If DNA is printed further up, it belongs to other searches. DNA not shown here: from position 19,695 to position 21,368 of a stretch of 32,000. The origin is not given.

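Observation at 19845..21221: Single-polypeptide fusion of a DUF1461/TIGR01906 (Lit-like) domain and a TraX-like acyltransferase domain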

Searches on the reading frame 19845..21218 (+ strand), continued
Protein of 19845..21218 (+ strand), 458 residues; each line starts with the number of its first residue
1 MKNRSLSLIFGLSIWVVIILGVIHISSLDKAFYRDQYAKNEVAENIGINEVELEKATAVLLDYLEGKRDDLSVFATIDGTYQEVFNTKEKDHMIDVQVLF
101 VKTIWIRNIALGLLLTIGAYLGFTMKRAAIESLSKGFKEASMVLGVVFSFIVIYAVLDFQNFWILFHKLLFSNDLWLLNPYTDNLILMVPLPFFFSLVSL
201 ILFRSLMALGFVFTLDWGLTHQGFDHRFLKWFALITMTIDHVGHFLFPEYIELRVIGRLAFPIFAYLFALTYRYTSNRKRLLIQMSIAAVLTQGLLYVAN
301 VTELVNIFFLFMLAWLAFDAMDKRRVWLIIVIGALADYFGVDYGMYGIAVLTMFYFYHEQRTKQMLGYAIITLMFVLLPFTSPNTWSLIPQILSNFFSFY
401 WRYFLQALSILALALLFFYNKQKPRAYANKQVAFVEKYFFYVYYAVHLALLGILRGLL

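Call 38: fold_search(model_id=the predicted structure, library=pdb)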
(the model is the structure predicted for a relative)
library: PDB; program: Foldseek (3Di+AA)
matches with E <= 10: 70; with E <= 0.001: 6
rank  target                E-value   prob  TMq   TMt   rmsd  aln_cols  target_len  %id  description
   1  7b0p_B                2.0e-06  1.00  0.41  0.84   2.9       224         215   22  In meso structure of the membrane integral lipoprotein intramolecular transacylase Lit from Bacillus cereus in space g (released 2021-05-26)
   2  7b0o_B                3.2e-06  1.00  0.41  0.85   2.9       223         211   22  In meso structure of the membrane integral lipoprotein intramolecular transacylase Lit from Bacillus cereus in space g (released 2021-05-26)
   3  7b0o_A                3.5e-06  1.00  0.41  0.84   2.8       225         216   23  In meso structure of the membrane integral lipoprotein intramolecular transacylase Lit from Bacillus cereus in space g (released 2021-05-26)
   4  7b0p_A                3.8e-06  1.00  0.41  0.81   2.9       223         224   22  In meso structure of the membrane integral lipoprotein intramolecular transacylase Lit from Bacillus cereus in space g (released 2021-05-26)
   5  7b0r                  5.2e-06  1.00  0.39  0.75   3.9       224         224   22  In meso structure of the membrane integral lipoprotein intramolecular transacylase Lit from Bacillus cereus with H85R mu (released 2021-05-26)
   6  7b0q                  1.1e-05  1.00  0.39  0.77   3.9       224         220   22  In meso structure of the membrane integral lipoprotein intramolecular transacylase Lit from Bacillus cereus with H85A mu (released 2021-05-26)
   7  8qah_A                2.6e-01  0.13  0.13  0.14  19.2       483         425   12  X-ray crystal structure of a de novo designed single-chain parallel coiled-coil alpha-helical barrel with 8 inner heli (released 2024-07-03)
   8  8bzy_A                3.3e-01  0.18  0.17  0.18  20.7       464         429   13  Structure of SLC40/ferroportin in complex with vamifeport and synthetic nanobody Sy3 in occluded conformation (released 2023-03-22)
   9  8qah_B                3.3e-01  0.11  0.13  0.13  19.9       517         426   12  X-ray crystal structure of a de novo designed single-chain parallel coiled-coil alpha-helical barrel with 8 inner heli (released 2024-07-03)
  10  6kkj                  6.3e-01  0.12  0.14  0.17  20.1       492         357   12  Crystal structure of Drug:Proton Antiporter-1 (DHA1) Family SotB, in the inward open conformation (released 2020-07-29)
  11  6xr1                  7.5e-01  0.15  0.20  0.19  21.1       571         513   11  Computationally designed right-handed alpha/alpha single-chain toroid with 9 repeats (released 2021-07-14)
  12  8qai_A                9.7e-01  0.14  0.17  0.20  21.6       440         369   10  X-ray crystal structure of a de novo designed single-chain parallel coiled-coil alpha-helical barrel with 7 inner heli (released 2024-07-03)
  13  8t6a                  1.4e+00  0.09  0.17  0.19  19.4       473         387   12  Human VMAT2 in complex with reserpine (released 2023-11-01)
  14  8qag_A                1.6e+00  0.12  0.17  0.23  18.3       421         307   11  X-ray crystal structure of a de novo designed single-chain parallel coiled-coil alpha-helical barrel with 6 inner heli (released 2024-07-03)
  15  8d2s_A                2.2e+00  0.06  0.15  0.15  24.4       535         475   12  Zebrafish MFSD2A isoform B in inward open ligand bound conformation (released 2023-05-10)
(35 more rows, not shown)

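Call 39: search_protein_families(library=pfam, proteins=[P0203, P0141, P0120, P0039, P0063, P0064, P0065, P0075, P0165, P0185], max_evalue=0.001)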
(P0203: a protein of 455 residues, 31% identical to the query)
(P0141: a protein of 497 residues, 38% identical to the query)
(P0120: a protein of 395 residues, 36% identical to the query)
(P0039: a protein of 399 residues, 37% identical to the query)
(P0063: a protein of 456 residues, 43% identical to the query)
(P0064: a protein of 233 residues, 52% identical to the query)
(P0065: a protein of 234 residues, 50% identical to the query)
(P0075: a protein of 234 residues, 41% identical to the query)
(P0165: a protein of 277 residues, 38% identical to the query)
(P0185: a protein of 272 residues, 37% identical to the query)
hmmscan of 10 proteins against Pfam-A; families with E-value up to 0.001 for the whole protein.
P0203 (455 aa): 1 family
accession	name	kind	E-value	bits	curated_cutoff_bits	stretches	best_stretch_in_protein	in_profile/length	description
PF07314.17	Lit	-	2.8e-37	128.9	24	1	13-199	2-176/176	Lipoprotein intramolecular transacylase Lit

P0141 (497 aa): 6 families
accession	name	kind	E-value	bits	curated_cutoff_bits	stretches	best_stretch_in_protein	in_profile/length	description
PF07314.17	Lit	-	2.2e-39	135.7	24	1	26-221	4-176/176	Lipoprotein intramolecular transacylase Lit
PF13419.12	HAD_2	-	2.3e-29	103.2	23.8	1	261-450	1-178/178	Haloacid dehalogenase-like hydrolase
PF00702.32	Hydrolase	-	1.7e-23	84.5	26.4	1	260-444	3-191/191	haloacid dehalogenase-like hydrolase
PF12710.13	HAD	-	5.6e-09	37.1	27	1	261-440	1-188/189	haloacid dehalogenase-like hydrolase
PF13242.12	Hydrolase_like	-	6.9e-09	35.9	22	1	407-463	4-61/75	HAD-hyrolase-like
PF13344.12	Hydrolase_6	-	0.00065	20.1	27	0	348-378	11-41/101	Haloacid dehalogenase-like hydrolase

P0120 (395 aa): 1 family
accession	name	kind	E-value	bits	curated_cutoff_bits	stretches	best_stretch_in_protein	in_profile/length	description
PF07314.17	Lit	-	1.9e-43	149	24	1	19-207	1-176/176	Lipoprotein intramolecular transacylase Lit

P0039 (399 aa): 2 families
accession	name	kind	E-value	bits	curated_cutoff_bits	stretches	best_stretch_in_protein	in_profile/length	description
PF00588.24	SpoU_methylase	-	9.2e-34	117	29.7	1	233-374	2-142/142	SpoU rRNA Methylase family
PF07314.17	Lit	-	2.3e-33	116.2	24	1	15-197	4-176/176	Lipoprotein intramolecular transacylase Lit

P0063 (456 aa): 2 families
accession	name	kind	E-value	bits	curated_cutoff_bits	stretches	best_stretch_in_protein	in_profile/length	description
PF07314.17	Lit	-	1.7e-38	132.8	24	1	10-195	2-176/176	Lipoprotein intramolecular transacylase Lit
PF05857.17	TraX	-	1.8e-29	103.7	25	1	228-454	3-216/217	TraX protein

P0064 (233 aa): 1 family
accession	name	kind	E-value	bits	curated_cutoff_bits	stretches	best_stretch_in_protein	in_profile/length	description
PF05857.17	TraX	-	6.6e-24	85.5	25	1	5-231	4-217/217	TraX protein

P0065 (234 aa): 1 family
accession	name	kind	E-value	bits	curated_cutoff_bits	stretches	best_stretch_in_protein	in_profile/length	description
PF05857.17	TraX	-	1.3e-27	97.6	25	1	3-230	2-216/217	TraX protein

P0075 (234 aa): 1 family
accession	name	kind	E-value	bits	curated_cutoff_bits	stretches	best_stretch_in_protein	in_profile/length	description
PF05857.17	TraX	-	1.7e-27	97.2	25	1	2-231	1-216/217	TraX protein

P0165 (277 aa): 1 family
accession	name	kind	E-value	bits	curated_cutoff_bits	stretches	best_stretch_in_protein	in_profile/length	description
PF07314.17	Lit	-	8.2e-43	146.9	24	1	57-242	2-176/176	Lipoprotein intramolecular transacylase Lit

P0185 (272 aa): 1 family
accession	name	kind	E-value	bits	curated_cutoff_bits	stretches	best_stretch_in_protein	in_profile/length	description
PF07314.17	Lit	-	3.1e-39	135.2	24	1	40-231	2-176/176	Lipoprotein intramolecular transacylase Lit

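Call 41: find_encoding_contigs(protein=P0001, flank=3000, max_places=3)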
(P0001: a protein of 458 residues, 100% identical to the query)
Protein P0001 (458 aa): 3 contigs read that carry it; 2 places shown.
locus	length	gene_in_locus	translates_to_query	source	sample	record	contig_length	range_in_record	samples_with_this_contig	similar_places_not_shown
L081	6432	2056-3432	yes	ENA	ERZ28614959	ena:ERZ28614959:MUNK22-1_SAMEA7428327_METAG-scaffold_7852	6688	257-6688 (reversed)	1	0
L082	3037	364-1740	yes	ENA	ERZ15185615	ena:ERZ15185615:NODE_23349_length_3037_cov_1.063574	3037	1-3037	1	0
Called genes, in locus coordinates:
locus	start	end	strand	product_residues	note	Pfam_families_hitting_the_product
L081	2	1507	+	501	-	?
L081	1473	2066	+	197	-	PF01725:Ham1p_like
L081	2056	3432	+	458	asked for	PF07314:Lit, PF05857:TraX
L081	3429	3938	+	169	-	PF00588:SpoU_methylase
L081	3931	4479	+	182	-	-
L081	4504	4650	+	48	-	-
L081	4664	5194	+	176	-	PF01042:Ribonuc_L-PSP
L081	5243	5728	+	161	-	PF06338:ComK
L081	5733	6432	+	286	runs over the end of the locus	PF02588:YitT_membrane, PF10035:DUF2179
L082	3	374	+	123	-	?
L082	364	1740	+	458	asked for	PF07314:Lit, PF05857:TraX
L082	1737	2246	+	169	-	PF00588:SpoU_methylase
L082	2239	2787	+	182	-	-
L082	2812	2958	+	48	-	-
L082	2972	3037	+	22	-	?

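Call 42: find_encoding_contigs(protein=P0041, flank=6000, max_places=3)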
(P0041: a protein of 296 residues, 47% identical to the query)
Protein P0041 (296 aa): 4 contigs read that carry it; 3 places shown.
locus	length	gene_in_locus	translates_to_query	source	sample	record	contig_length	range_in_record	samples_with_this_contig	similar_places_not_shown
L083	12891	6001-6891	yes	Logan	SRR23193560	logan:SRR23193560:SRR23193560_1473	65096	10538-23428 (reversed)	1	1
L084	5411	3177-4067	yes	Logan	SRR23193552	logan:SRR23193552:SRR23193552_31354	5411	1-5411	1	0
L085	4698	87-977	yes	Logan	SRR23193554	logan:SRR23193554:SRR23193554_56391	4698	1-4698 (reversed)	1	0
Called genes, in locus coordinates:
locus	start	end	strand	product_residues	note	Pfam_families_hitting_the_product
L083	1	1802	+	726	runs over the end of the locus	PF02743:dCache_1, PF00015:MCPsignal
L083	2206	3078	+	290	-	PF00165:HTH_AraC (faint), PF12833:HTH_18, PF06445:GyrI-like, PF14526:Cass2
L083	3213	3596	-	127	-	PF08818:DUF1801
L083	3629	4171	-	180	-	PF13302:Acetyltransf_3, PF13420:Acetyltransf_4, PF00583:Acetyltransf_1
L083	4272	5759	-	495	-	PF07833:Cu_amine_oxidN1 (faint)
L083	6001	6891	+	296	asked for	PF05857:TraX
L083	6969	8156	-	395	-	PF07690:MFS_1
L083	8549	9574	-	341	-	PF00294:PfkB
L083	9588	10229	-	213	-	PF01081:Aldolase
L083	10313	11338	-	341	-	PF05035:DGOK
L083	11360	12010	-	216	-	PF01081:Aldolase, PF02581:TMP-TENI (faint)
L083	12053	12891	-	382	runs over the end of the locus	PF02746:MR_MLE_N, PF13378:MR_MLE_C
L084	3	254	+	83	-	?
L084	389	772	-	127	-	PF08818:DUF1801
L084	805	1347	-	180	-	PF13302:Acetyltransf_3, PF13420:Acetyltransf_4, PF00583:Acetyltransf_1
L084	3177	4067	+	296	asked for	PF05857:TraX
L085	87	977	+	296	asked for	PF05857:TraX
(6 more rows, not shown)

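Call 55: find_encoding_contigs(protein=P0075, flank=3000, max_places=3)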
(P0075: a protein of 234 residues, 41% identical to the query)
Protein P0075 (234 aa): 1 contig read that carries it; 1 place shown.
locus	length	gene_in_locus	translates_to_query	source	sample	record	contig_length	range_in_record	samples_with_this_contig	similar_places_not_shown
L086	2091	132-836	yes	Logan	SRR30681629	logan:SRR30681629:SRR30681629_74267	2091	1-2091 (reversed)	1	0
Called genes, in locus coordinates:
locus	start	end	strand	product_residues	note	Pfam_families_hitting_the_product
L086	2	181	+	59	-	?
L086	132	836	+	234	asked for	PF05857:TraX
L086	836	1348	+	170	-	PF00588:SpoU_methylase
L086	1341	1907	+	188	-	-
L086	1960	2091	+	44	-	?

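Call 56: find_encoding_contigs(protein=P0091, flank=3000, max_places=3)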
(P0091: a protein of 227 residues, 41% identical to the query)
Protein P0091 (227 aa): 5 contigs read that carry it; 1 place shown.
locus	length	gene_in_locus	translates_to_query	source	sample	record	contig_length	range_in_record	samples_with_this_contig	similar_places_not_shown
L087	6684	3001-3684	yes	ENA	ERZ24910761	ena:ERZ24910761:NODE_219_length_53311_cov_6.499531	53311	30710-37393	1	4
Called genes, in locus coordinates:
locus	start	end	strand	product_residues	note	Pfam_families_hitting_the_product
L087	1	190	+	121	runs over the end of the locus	PF00453:Ribosomal_L20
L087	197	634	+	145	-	PF22381:Staph_reg_Sar_Rot, PF12802:MarR_2, PF01047:MarR, PF13463:HTH_27 (weak)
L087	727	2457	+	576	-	PF02310:B12-binding, PF04055:Radical_SAM, PF13311:DUF4080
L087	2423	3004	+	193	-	PF01725:Ham1p_like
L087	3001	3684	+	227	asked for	PF05857:TraX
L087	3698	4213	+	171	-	PF00588:SpoU_methylase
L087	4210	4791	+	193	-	-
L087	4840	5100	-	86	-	PF13031:DUF3892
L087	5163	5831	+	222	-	PF01678:DAP_epimerase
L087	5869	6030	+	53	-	-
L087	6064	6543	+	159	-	PF01042:Ribonuc_L-PSP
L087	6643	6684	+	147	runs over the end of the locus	PF06338:ComK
